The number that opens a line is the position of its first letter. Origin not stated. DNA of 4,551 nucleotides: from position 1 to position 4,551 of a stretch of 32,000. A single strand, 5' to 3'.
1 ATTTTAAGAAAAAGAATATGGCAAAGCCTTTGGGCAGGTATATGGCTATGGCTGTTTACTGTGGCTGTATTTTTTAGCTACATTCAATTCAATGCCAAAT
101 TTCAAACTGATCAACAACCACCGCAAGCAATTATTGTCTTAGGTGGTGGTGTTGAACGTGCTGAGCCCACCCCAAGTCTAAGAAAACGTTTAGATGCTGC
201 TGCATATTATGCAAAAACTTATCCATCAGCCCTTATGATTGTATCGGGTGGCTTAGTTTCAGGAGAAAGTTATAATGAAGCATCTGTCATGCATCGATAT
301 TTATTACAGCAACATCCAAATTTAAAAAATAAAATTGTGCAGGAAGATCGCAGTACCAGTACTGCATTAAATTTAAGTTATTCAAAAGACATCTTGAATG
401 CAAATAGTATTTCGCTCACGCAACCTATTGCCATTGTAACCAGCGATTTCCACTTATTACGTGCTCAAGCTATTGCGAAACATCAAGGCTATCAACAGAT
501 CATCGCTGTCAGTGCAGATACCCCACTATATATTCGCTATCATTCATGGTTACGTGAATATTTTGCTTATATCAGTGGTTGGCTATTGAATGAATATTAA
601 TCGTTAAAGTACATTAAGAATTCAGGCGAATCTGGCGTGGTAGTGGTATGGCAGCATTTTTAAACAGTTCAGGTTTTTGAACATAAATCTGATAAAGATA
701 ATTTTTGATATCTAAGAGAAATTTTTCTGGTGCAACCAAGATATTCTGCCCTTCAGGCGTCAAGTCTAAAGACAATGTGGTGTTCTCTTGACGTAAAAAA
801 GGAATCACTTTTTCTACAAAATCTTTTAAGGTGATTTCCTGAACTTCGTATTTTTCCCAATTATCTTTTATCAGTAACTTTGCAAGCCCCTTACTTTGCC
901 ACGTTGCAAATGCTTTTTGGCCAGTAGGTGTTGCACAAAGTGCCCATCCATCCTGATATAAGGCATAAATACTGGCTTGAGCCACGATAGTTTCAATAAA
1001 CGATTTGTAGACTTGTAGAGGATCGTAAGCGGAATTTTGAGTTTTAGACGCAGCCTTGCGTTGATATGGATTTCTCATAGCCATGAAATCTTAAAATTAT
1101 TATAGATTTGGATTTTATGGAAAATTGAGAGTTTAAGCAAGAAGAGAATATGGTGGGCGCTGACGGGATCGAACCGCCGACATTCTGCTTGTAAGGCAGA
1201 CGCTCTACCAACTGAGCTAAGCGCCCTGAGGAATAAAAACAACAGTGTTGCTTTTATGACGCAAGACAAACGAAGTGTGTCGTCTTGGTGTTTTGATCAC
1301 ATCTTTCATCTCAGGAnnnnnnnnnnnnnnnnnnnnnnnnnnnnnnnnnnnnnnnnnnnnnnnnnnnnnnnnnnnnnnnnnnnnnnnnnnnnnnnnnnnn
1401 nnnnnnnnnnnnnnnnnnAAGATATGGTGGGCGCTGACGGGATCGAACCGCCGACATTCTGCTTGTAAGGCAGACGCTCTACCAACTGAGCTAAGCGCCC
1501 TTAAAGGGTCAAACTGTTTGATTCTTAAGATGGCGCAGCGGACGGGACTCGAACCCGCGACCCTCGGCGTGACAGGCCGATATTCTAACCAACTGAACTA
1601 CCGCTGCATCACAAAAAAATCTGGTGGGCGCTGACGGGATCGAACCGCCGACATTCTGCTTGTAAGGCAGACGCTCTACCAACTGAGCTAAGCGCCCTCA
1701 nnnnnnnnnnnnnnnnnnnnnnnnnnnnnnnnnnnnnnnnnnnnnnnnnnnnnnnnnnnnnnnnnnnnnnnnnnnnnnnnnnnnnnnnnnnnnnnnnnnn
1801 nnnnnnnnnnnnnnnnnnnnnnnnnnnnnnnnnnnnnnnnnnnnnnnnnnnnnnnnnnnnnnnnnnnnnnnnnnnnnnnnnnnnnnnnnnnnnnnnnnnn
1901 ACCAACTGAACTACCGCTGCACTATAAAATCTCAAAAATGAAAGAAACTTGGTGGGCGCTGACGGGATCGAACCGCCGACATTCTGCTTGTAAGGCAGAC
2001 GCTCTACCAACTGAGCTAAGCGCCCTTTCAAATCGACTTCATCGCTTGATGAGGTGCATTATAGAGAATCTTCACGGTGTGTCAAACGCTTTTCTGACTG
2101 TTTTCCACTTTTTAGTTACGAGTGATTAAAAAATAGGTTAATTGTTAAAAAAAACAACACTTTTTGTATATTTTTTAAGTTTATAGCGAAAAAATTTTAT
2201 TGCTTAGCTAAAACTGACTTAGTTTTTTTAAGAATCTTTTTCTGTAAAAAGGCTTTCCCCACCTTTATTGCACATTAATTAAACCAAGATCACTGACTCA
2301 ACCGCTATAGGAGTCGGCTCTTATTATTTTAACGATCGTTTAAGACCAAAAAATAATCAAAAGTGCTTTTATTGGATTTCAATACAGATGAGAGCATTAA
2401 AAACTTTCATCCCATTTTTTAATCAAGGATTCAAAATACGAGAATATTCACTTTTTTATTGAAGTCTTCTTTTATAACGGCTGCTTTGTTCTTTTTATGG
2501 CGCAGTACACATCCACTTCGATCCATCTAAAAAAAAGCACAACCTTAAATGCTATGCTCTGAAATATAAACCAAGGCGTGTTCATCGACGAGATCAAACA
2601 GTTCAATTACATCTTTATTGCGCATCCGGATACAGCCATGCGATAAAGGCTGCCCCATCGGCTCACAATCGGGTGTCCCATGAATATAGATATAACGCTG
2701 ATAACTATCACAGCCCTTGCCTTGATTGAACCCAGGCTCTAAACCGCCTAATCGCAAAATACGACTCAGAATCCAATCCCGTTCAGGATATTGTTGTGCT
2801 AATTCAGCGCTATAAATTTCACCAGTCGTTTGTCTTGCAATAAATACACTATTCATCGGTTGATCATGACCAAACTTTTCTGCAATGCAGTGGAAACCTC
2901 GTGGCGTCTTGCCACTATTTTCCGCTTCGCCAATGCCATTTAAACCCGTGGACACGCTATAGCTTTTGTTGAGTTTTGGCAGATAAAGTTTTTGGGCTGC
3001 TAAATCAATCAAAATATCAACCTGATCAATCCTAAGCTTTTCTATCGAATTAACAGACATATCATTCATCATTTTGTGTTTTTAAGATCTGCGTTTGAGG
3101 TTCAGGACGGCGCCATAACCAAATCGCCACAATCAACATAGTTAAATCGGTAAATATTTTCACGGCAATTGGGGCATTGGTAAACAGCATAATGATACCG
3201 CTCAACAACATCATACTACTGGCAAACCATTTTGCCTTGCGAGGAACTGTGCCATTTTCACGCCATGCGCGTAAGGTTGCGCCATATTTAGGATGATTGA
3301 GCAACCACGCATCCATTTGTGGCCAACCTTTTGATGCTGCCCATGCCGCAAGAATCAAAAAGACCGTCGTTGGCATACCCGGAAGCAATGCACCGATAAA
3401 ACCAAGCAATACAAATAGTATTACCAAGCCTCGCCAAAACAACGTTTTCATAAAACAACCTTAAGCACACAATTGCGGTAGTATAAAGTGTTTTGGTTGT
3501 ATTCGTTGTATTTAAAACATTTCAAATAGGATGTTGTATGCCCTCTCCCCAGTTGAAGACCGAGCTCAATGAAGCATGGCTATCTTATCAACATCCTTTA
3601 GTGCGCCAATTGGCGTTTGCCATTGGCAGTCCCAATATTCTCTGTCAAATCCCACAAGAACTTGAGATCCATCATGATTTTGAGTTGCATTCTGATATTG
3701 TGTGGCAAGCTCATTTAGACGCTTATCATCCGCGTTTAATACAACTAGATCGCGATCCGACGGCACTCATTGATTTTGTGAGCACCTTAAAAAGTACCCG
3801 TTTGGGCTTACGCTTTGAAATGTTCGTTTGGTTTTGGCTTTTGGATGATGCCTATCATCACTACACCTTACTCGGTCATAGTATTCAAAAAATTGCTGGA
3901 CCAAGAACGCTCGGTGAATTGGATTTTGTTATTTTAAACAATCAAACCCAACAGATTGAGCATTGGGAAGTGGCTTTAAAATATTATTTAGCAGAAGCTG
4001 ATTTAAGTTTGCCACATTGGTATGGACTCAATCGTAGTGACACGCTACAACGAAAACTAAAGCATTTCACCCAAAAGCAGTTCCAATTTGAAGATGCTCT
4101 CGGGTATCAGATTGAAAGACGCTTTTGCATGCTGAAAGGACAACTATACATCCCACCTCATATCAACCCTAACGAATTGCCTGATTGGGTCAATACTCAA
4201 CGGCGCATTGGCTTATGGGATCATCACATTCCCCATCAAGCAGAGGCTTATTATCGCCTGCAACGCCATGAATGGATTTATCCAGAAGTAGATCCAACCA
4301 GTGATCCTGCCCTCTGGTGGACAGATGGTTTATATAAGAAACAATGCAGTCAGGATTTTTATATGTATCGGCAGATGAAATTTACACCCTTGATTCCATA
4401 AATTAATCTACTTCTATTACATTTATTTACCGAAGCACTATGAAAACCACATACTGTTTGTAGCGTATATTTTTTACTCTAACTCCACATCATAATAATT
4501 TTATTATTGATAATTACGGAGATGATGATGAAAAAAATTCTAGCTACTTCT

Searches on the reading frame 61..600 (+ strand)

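Call 48: search_protein_families(library=pfam, proteins=[window:61-600:+], max_evalue=0.001)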
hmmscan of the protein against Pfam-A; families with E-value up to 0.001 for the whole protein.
window:61-600:+ (179 aa): 1 family
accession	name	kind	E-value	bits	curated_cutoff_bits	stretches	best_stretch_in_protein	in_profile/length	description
PF02698.23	DUF218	-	8.9e-29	100.5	27.6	1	22-168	1-132/133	DUF218 domain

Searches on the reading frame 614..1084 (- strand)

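Call 48: search_protein_families(library=pfam, proteins=[window:614-1084:-], max_evalue=0.001)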
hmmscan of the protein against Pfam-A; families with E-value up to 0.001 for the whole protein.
window:614-1084:- (156 aa): 1 family
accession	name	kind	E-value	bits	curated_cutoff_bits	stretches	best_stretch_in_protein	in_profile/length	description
PF11042.13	DUF2750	-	2.9e-21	75.9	27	1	26-125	1-101/102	Protein of unknown function (DUF2750)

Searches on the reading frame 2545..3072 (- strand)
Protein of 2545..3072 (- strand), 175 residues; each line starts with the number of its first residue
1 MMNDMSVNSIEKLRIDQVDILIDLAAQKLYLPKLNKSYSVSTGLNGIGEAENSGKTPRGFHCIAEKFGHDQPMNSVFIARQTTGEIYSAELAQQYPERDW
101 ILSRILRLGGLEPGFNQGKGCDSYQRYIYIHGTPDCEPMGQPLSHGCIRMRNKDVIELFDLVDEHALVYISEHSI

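Call 48: search_protein_families(library=pfam, proteins=[window:2545-3072:-], max_evalue=0.001)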
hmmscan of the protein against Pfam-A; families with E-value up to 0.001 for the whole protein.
window:2545-3072:- (175 aa): 1 family
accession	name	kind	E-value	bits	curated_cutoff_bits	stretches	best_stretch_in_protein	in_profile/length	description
PF03734.19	YkuD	-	5.8e-21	76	23.4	1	19-170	3-146/146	L,D-transpeptidase catalytic domain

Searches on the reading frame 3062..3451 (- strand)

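Call 48: search_protein_families(library=pfam, proteins=[window:3062-3451:-], max_evalue=0.001)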
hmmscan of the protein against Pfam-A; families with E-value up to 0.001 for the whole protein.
window:3062-3451:- (129 aa): 2 families
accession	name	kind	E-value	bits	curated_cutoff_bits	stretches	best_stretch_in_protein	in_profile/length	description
PF04304.18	DUF454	-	7.7e-34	116.6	35.1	1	4-117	2-115/115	Protein of unknown function (DUF454)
PF19507.4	DUF6041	-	0.00094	19.6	27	0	69-123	52-106/140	Family of unknown function (DUF6041)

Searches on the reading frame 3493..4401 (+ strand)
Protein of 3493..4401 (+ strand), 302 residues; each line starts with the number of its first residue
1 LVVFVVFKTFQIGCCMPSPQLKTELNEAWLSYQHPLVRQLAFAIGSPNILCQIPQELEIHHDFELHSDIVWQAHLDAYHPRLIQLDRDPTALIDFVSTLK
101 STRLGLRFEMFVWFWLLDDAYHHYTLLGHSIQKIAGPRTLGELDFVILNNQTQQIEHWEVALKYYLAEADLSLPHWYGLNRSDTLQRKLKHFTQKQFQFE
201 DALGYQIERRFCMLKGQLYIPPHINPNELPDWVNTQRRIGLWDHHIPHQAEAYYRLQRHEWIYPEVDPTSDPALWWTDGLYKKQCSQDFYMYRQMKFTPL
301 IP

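Call 48: search_protein_families(library=pfam, proteins=[window:3493-4401:+], max_evalue=0.001)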
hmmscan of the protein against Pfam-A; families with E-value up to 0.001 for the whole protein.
window:3493-4401:+ (302 aa): 1 family
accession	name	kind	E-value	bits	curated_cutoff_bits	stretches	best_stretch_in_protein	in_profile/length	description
PF08907.16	DUF1853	-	1.4e-33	117.2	25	1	38-277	1-244/285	Domain of unknown function (DUF1853)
